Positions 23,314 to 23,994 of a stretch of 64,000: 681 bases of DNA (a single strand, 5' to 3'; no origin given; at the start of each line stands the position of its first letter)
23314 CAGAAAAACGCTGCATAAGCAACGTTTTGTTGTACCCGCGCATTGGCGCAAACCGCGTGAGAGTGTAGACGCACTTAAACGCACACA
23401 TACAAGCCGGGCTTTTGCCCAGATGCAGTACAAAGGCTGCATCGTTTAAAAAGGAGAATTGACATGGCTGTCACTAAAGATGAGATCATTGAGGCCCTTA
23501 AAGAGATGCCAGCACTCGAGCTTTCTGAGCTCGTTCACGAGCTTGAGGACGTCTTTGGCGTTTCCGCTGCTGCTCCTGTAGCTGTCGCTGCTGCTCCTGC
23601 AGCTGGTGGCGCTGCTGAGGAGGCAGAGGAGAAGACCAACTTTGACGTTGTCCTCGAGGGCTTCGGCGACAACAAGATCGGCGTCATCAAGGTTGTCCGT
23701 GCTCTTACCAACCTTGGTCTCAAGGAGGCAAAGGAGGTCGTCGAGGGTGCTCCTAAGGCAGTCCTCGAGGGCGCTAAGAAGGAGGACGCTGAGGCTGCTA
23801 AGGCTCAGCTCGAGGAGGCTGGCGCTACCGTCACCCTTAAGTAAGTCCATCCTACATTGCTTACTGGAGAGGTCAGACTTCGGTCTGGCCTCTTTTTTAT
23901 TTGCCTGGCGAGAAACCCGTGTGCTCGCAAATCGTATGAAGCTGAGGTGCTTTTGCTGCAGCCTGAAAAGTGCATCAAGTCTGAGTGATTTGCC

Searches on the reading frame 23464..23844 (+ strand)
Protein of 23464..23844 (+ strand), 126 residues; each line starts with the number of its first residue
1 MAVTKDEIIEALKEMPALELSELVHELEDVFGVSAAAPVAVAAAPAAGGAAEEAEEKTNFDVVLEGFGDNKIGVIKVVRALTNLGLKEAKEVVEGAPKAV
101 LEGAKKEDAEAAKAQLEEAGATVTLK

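Call 55: find_encoding_contigs(protein=window:23464-23844:+, flank=1800, max_places=10)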
Protein window:23464-23844:+ (126 aa): 24 contigs read that carry it; 10 places shown.
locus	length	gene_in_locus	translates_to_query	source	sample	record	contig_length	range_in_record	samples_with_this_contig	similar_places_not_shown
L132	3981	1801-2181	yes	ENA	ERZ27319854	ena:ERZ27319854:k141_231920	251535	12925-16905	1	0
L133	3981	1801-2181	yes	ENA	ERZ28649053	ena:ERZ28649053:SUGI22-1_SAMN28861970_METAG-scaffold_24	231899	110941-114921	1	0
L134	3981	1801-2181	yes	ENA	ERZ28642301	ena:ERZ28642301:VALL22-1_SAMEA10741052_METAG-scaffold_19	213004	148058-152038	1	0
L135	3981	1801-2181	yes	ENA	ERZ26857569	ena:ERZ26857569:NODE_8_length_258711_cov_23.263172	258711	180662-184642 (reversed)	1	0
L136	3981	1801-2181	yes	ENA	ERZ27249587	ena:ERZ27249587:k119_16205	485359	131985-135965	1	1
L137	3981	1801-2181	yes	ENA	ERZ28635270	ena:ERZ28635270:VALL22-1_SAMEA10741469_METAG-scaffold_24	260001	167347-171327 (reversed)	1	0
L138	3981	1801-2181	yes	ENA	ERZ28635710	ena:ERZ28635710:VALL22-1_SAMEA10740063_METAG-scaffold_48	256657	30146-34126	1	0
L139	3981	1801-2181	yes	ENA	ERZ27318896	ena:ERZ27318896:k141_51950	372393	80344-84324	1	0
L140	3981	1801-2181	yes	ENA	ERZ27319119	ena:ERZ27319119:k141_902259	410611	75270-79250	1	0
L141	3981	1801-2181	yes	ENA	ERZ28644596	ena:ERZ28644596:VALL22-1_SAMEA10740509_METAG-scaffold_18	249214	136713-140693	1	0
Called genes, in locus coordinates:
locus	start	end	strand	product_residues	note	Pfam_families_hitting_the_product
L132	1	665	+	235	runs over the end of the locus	PF00687:Ribosomal_L1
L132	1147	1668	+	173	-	PF00466:Ribosomal_L10, PF27436:RL10_C (weak)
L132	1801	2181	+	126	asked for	PF16320:Ribosomal_L12_N, PF00542:Ribosomal_L12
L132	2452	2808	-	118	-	PF00190:Cupin_1 (faint), PF07883:Cupin_2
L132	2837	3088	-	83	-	PF14080:DUF4261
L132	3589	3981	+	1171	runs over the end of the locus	PF04563:RNA_pol_Rpb2_1, PF04561:RNA_pol_Rpb2_2, PF04565:RNA_pol_Rpb2_3, PF10385:RNA_pol_Rpb2_45, PF00562:RNA_pol_Rpb2_6, PF04560:RNA_pol_Rpb2_7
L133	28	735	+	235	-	PF00687:Ribosomal_L1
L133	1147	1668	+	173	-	PF00466:Ribosomal_L10, PF27436:RL10_C (weak)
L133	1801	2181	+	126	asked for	PF16320:Ribosomal_L12_N, PF00542:Ribosomal_L12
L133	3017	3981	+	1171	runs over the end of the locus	PF04563:RNA_pol_Rpb2_1, PF04561:RNA_pol_Rpb2_2, PF04565:RNA_pol_Rpb2_3, PF10385:RNA_pol_Rpb2_45, PF00562:RNA_pol_Rpb2_6, PF04560:RNA_pol_Rpb2_7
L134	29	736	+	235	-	PF00687:Ribosomal_L1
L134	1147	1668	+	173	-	PF00466:Ribosomal_L10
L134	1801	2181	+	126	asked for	PF16320:Ribosomal_L12_N, PF00542:Ribosomal_L12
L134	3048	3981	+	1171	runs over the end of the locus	PF04563:RNA_pol_Rpb2_1, PF04561:RNA_pol_Rpb2_2, PF04565:RNA_pol_Rpb2_3, PF10385:RNA_pol_Rpb2_45, PF00562:RNA_pol_Rpb2_6, PF04560:RNA_pol_Rpb2_7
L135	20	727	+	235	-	PF00687:Ribosomal_L1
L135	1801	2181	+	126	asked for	PF16320:Ribosomal_L12_N, PF00542:Ribosomal_L12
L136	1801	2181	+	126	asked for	PF16320:Ribosomal_L12_N, PF00542:Ribosomal_L12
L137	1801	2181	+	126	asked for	PF16320:Ribosomal_L12_N, PF00542:Ribosomal_L12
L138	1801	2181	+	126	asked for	PF16320:Ribosomal_L12_N, PF00542:Ribosomal_L12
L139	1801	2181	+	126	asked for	PF16320:Ribosomal_L12_N, PF00542:Ribosomal_L12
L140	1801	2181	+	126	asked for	PF16320:Ribosomal_L12_N, PF00542:Ribosomal_L12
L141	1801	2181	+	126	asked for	PF16320:Ribosomal_L12_N, PF00542:Ribosomal_L12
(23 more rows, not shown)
